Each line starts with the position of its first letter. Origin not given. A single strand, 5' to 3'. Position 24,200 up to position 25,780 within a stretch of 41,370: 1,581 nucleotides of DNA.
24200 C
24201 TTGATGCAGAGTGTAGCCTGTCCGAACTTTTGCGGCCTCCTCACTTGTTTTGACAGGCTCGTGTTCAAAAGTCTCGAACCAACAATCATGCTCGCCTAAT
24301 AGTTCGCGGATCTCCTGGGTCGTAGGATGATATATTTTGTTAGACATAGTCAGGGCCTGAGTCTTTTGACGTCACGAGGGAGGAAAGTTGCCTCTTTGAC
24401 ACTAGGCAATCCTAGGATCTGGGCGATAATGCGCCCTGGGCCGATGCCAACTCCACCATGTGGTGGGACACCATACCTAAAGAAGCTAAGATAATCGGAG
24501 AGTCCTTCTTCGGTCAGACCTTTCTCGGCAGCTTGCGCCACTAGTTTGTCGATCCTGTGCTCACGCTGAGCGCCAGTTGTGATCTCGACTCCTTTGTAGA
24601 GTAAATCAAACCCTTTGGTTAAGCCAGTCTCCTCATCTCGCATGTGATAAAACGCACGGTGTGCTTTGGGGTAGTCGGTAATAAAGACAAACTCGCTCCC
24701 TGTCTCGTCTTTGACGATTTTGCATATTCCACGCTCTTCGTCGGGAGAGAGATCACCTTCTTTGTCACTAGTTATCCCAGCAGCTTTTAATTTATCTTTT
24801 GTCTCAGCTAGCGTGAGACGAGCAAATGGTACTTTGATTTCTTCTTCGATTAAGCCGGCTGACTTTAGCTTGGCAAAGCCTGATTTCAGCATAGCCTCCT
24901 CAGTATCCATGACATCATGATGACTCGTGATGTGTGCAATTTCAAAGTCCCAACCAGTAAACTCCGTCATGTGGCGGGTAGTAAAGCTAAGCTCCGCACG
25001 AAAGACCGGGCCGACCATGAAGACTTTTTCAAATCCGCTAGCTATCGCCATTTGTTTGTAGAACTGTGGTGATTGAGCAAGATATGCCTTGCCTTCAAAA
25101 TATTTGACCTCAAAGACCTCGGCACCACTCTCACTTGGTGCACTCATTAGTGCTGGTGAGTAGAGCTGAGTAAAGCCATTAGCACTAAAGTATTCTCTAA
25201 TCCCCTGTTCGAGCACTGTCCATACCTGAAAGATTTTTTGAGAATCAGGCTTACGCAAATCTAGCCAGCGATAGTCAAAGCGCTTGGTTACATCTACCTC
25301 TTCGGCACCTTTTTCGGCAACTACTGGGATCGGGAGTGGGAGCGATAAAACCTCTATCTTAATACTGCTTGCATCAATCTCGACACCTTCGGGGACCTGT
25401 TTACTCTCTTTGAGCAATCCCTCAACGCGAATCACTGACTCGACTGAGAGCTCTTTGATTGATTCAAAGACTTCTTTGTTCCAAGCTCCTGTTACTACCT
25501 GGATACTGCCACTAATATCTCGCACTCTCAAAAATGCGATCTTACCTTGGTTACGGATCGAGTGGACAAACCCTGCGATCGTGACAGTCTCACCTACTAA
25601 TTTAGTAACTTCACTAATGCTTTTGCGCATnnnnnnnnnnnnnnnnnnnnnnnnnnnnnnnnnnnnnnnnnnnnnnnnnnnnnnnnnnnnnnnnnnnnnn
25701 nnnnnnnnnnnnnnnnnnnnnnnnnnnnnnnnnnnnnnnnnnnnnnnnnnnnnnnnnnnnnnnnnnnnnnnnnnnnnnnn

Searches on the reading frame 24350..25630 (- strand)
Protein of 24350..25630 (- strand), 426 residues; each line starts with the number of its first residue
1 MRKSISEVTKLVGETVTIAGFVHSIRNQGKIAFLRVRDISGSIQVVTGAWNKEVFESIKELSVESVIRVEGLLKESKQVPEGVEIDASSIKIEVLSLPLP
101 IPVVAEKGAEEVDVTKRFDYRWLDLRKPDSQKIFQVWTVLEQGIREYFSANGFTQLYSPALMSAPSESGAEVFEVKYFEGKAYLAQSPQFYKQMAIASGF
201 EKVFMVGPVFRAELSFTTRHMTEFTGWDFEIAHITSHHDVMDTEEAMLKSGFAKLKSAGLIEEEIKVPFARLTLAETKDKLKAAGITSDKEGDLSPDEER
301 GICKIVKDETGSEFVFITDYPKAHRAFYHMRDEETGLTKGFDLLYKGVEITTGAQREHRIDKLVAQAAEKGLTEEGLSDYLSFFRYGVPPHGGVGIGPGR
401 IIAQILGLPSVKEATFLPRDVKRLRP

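Call 8: search_protein_families(library=pfam, proteins=[window:24350-25630:-])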
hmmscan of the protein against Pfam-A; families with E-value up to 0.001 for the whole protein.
window:24350-25630:- (426 aa): 2 families
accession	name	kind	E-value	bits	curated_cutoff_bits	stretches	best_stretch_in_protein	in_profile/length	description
PF00152.25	tRNA-synt_2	-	8.6e-76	255.4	25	1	115-420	3-307/308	tRNA synthetases class II (D, K and N)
PF01336.31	tRNA_anti-codon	-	1.4e-15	57.4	27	1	16-92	1-74/75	OB-fold nucleic acid binding domain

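Call 12: search_protein_families(library=ncbifam, proteins=[window:24350-25630:-])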
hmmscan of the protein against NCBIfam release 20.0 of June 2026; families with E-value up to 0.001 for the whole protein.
window:24350-25630:- (426 aa): 16 families
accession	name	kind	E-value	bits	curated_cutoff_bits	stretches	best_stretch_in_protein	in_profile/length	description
NF003483.0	PRK05159.1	equivalog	1.3e-134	449.4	353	1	2-426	5-438/438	aspartate--tRNA(Asn) ligase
TIGR00458.1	aspS_nondisc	equivalog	5.3e-110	368.3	368.4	1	13-426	12-428/428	aspartate--tRNA(Asn) ligase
NF003037.0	PRK03932.1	equivalog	2.8e-71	240.8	414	1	5-425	6-450/451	asparagine--tRNA ligase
TIGR00457.1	asnS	equivalog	4.2e-65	220.3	342.6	1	4-424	7-453/455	asparagine--tRNA ligase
NF001750.0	PRK00476.1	equivalog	2e-56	191.5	443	2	10-278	15-283/590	aspartate--tRNA ligase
TIGR00459.1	aspS_bact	equivalog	3e-48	164.6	373.85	2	9-280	12-280/586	aspartate--tRNA ligase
NF001756.1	PRK00484.1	subfamily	1.8e-38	132.4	468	1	10-418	48-483/488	lysine--tRNA ligase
NF005052.0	PRK06462.1-1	equivalog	4e-38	131.4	368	1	109-419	26-345/353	asparagine synthetase A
NF009460.0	PRK12820.1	equivalog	6.5e-34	117.1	1379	2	11-279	33-312/723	bifunctional aspartyl-tRNA synthetase/aspartyl/glutamyl-tRNA amidotransferase subunit C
TIGR00499.1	lysS_bact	equivalog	5.1e-33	114.5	427.6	1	10-418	50-490/496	lysine--tRNA ligase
NF005054.0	PRK06462.1-4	equivalog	1.9e-32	112.6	309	1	119-419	10-310/318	asparagine synthetase A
NF002821.0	PRK02983.1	equivalog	8.4e-21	73.7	742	1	9-230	655-875/1102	bifunctional lysylphosphatidylglycerol synthetase/lysine--tRNA ligase LysX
NF009101.0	PRK12445.1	subfamily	5.6e-20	71.3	1026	1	15-405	67-486/505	lysine--tRNA ligase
TIGR00462.1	genX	equivalog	1.7e-17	63.9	286.9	1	141-414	8-301/304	EF-P lysine aminoacylase EpmA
NF006828.0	PRK09350.1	equivalog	1.8e-15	57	264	1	140-416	22-319/325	elongation factor P--(R)-beta-lysine ligase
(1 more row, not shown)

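Call 16: find_related_loci(query=window:24350-25630:-, collection=genome_contigs, flank=3000)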
Query window:24350-25630:- (426 aa) in genome_contigs; peptide patterns used: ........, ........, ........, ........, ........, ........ (x = any residue, [..] = any of these).
600 stretches matched a pattern (row limit reached: there are more); 460 encode a relative of the query (tblastn E <= 1e-3); the best 80 are kept; 80 distinct loci.
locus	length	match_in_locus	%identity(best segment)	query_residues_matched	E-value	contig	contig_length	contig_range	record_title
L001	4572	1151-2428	99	1-426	0e+0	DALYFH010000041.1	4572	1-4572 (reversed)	MAG TPA_asm: Candidatus Woesebacteria bacterium isolate CTOTU14276 NODE_5307_length_4572_cov_4.972770, whole genome shot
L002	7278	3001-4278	96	1-426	0e+0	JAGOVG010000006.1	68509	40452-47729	Candidatus Woesebacteria bacterium isolate Gw_Eff_bin_546 Gw_Eff_546_length_68509_cov_8.727984, whole genome shotgun seq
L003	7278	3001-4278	86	1-426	0e+0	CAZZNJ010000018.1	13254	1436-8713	MAG TPA_asm: uncultured Pseudomonadales bacterium isolate SRP170004_co1_572 genome assembly, contig: NODE_7448_length_13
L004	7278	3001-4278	79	2-426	0e+0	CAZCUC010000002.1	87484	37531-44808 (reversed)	MAG TPA_asm: uncultured Pseudomonadales bacterium isolate SRP286056_co1_428 genome assembly, contig: NODE_205_length_874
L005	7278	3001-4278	78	2-426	0e+0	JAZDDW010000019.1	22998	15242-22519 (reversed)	MAG: bacterium isolate MEGAHIT-group-0.11 k141_8693523, whole genome shotgun sequence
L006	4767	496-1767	77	1-422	0e+0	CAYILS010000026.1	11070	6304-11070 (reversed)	MAG TPA_asm: uncultured Pseudomonadales bacterium isolate ERP119705_co23_57 genome assembly, contig: NODE_6069_length_11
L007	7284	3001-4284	70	1-426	0e+0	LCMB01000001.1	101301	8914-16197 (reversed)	MAG: Microgenomates group bacterium GW2011_GWF2_46_18 UX40_C0001, whole genome shotgun sequence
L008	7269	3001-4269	69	4-426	0e+0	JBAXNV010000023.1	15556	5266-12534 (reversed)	MAG: bacterium isolate ELA488 MAG488_23, whole genome shotgun sequence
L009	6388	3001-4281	61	2-426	1e-178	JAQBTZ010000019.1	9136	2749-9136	MAG: bacterium isolate casp150-mb.130 NODE_19223_length_9136_cov_0.055549, whole genome shotgun sequence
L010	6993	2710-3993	61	2-426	5e-174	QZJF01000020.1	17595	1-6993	MAG: candidate division WWE3 bacterium isolate SURF_46 Ga0104751_1004705, whole genome shotgun sequence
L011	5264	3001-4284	60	2-426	3e-172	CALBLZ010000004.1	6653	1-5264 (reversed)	MAG TPA_asm: uncultured Candidatus Berkelbacteria bacterium isolate SRR5576005_bin.117_CONCOCT_v1.1_MAG genome assembly,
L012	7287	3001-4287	59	1-426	2e-169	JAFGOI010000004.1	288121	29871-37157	MAG: Patescibacteria group bacterium isolate Zod_Metabat.613 k87_2257151, whole genome shotgun sequence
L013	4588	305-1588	60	2-426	2e-170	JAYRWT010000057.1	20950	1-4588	MAG: Patescibacteria group bacterium isolate EBPR_ori4bin.13 k141_135373, whole genome shotgun sequence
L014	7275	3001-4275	61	5-426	4e-168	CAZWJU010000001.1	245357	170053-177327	MAG TPA_asm: uncultured Candidatus Saccharibacteria bacterium isolate SRP278252_co2_131 genome assembly, contig: NODE_33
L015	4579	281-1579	59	2-426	2e-171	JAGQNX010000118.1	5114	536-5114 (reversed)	MAG: candidate division WWE3 bacterium isolate HKST-UBA79 2014-04-01_1_(paired)_contig_295188, whole genome shotgun sequ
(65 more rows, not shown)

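Call 61: find_homologous_proteins(query=window:24350-25630:-, max_evalue=1e-100)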
Query window:24350-25630:- (426 aa): 4331 proteins with E <= 1e-100 among 8000 candidates; the best 120 are listed.
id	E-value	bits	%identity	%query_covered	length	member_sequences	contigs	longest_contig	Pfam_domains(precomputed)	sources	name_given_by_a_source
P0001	5.6e-275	930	99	100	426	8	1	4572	PF01336.32,PF00152.26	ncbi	-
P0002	5.6e-263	890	94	100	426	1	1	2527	PF01336.32,PF00152.26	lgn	-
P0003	1.3e-261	886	94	100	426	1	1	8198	PF01336.32,PF00152.26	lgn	-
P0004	2.5e-252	855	90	100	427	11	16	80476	PF01336.32,PF00152.26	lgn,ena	-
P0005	6.9e-251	851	88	100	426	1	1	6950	PF01336.32,PF00152.26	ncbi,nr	ncbi:MAG: aspartate--tRNA(Asn) ligase [Thiothrix sp.]|nr:MAG: aspartate--tRNA(Asn) ligase [Thiothrix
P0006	2.3e-250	849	88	100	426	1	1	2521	PF01336.32,PF00152.26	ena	-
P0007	1.4e-249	846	88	100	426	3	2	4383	PF01336.32,PF00152.26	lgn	-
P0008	1.7e-249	846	88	100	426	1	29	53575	PF01336.32,PF00152.26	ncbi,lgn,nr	ncbi:MAG: aspartate--tRNA(Asn) ligase [bacterium]|nr:aspartate--tRNA(Asn) ligase [Candidatus Microge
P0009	3.1e-249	845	87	100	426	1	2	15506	PF01336.32,PF00152.26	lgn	-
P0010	1.4e-248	843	89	100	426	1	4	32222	PF01336.32,PF00152.26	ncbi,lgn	-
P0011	2.3e-247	839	87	100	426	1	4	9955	PF01336.32,PF00152.26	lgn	-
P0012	5.2e-243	825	86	100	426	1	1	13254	PF01336.32,PF00152.26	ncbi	-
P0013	3.0e-236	802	82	100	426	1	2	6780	PF01336.32,PF00152.26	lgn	-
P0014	4.8e-231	785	82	100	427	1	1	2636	PF01336.32,PF00152.26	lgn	-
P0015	9.7e-231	784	81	100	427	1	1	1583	PF01336.32,PF00152.26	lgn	-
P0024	1.0e-226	771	81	99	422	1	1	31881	PF01336.32,PF00152.26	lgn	-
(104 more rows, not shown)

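Call 62: find_encoding_contigs(protein=P0004, flank=10000, max_places=2)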
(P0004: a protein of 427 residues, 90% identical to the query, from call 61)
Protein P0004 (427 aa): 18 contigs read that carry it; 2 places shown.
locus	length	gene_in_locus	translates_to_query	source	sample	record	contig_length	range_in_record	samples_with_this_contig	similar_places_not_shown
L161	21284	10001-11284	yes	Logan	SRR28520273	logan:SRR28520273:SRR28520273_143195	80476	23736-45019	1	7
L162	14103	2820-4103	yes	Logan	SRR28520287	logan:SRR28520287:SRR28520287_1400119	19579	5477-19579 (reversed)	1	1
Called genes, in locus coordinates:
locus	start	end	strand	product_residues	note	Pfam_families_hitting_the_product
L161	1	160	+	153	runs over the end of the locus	PF14584:DUF4446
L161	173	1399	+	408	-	PF11258:DUF3048, PF17479:DUF3048_C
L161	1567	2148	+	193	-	-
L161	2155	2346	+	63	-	PF04014:MazE_antitoxin (weak)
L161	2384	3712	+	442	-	PF07549:Sec_GG (weak), PF21760:SecD_1st, PF22599:SecDF_P1_head, PF03176:MMPL (faint), PF02355:SecD_SecF_C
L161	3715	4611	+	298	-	PF02355:SecD_SecF_C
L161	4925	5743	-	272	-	PF00149:Metallophos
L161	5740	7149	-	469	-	PF01743:PolyA_pol, PF12627:PolyA_pol_RNAbd, PF01966:HD, PF13735:tRNA_NucTran2_2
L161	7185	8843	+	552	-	PF01368:DHH, PF02272:DHHA1, PF17768:RecJ_OB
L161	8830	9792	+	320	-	PF00768:Peptidase_S11, PF02113:Peptidase_S13 (weak), PF13354:Beta-lactamase2 (weak)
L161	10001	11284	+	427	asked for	PF01336:tRNA_anti-codon, PF00152:tRNA-synt_2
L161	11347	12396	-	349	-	-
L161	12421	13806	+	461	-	PF00749:tRNA-synt_1c, PF19269:Anticodon_2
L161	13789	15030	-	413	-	PF00587:tRNA-synt_2b, PF03129:HGTP_anticodon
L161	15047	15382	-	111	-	PF01588:tRNA_bind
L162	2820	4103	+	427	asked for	PF01336:tRNA_anti-codon, PF00152:tRNA-synt_2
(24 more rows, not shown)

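Call 63: find_encoding_contigs(protein=P0008, flank=2000, max_places=1)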
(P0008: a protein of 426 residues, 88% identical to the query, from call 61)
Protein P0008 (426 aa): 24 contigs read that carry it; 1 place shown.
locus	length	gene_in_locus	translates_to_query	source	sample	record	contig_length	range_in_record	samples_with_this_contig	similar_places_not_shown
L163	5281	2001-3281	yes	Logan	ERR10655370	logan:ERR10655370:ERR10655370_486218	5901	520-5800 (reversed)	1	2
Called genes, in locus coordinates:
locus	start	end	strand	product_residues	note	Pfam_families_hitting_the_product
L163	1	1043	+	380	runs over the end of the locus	?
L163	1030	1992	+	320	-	PF00768:Peptidase_S11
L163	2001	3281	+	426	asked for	PF01336:tRNA_anti-codon, PF00152:tRNA-synt_2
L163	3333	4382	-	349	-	-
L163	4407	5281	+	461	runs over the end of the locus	PF00749:tRNA-synt_1c, PF19269:Anticodon_2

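Call 64: find_encoding_contigs(protein=P0010, flank=2000, max_places=1)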
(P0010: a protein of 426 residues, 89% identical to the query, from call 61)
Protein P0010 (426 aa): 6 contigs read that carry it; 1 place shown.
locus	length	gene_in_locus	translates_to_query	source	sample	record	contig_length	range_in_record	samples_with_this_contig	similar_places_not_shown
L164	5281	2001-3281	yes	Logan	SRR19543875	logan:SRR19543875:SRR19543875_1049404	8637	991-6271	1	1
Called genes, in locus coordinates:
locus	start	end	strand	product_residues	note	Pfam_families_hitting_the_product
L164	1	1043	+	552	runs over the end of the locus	PF01368:DHH, PF02272:DHHA1, PF17768:RecJ_OB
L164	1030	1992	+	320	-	PF02113:Peptidase_S13 (weak), PF00768:Peptidase_S11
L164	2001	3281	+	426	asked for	PF01336:tRNA_anti-codon, PF00152:tRNA-synt_2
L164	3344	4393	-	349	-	-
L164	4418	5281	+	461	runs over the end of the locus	PF00749:tRNA-synt_1c, PF19269:Anticodon_2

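Call 65: find_encoding_contigs(protein=P0003, flank=2000, max_places=1)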
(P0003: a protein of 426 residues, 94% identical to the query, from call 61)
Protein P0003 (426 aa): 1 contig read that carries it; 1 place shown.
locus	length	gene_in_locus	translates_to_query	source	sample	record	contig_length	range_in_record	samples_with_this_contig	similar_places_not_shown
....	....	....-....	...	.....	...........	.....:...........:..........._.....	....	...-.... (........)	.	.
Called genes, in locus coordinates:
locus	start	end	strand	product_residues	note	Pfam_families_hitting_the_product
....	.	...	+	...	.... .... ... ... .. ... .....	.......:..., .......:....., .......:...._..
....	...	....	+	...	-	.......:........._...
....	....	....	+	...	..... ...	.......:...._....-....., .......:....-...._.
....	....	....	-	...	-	-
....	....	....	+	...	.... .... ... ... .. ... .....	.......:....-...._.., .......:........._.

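Call 67: find_encoding_contigs(protein=P0009, flank=1000, max_places=1)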
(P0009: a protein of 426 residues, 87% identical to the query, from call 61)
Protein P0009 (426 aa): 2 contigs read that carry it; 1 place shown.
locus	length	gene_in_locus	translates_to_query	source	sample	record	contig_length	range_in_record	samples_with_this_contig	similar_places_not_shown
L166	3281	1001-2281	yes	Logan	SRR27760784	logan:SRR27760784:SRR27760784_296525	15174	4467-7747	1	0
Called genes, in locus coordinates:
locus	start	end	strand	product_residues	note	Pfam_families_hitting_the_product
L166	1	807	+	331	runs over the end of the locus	PF00768:Peptidase_S11, PF02113:Peptidase_S13 (weak)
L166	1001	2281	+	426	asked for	PF01336:tRNA_anti-codon, PF00152:tRNA-synt_2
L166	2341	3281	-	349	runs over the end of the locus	-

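Call 68: find_encoding_contigs(protein=P0011, flank=1000, max_places=1)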
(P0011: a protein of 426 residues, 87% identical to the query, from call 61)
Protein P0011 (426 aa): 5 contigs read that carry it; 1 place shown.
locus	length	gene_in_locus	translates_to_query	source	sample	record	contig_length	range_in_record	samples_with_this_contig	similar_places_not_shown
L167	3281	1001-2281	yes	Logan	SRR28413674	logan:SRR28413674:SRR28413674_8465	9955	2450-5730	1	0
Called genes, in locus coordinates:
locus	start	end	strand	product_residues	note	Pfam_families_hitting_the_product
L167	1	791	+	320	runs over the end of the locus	PF00768:Peptidase_S11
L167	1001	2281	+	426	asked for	PF01336:tRNA_anti-codon, PF00152:tRNA-synt_2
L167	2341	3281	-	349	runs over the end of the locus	-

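Call 69: find_encoding_contigs(protein=P0013, flank=1000, max_places=1)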
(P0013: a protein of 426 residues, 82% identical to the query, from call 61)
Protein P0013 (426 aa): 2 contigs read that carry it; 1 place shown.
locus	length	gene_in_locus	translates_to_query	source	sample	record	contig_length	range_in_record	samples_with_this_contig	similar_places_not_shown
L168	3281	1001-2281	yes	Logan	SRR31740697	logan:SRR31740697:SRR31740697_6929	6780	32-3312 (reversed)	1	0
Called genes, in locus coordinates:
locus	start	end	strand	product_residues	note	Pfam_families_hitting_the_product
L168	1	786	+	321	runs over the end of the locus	PF00768:Peptidase_S11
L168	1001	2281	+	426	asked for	PF01336:tRNA_anti-codon, PF00152:tRNA-synt_2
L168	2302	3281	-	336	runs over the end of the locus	?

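Call 70: find_encoding_contigs(protein=P0024, flank=1000, max_places=1)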
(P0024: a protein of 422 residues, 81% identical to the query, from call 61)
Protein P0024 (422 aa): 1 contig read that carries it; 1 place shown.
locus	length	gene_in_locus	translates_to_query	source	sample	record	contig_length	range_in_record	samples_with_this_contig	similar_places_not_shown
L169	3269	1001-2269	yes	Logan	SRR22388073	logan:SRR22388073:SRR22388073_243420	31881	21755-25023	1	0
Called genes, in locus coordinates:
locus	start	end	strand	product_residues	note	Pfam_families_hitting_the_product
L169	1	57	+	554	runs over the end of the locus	PF01368:DHH, PF02272:DHHA1, PF17768:RecJ_OB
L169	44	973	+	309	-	PF00768:Peptidase_S11, PF02113:Peptidase_S13, PF13354:Beta-lactamase2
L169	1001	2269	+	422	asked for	PF01336:tRNA_anti-codon, PF00152:tRNA-synt_2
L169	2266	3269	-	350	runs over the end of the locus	-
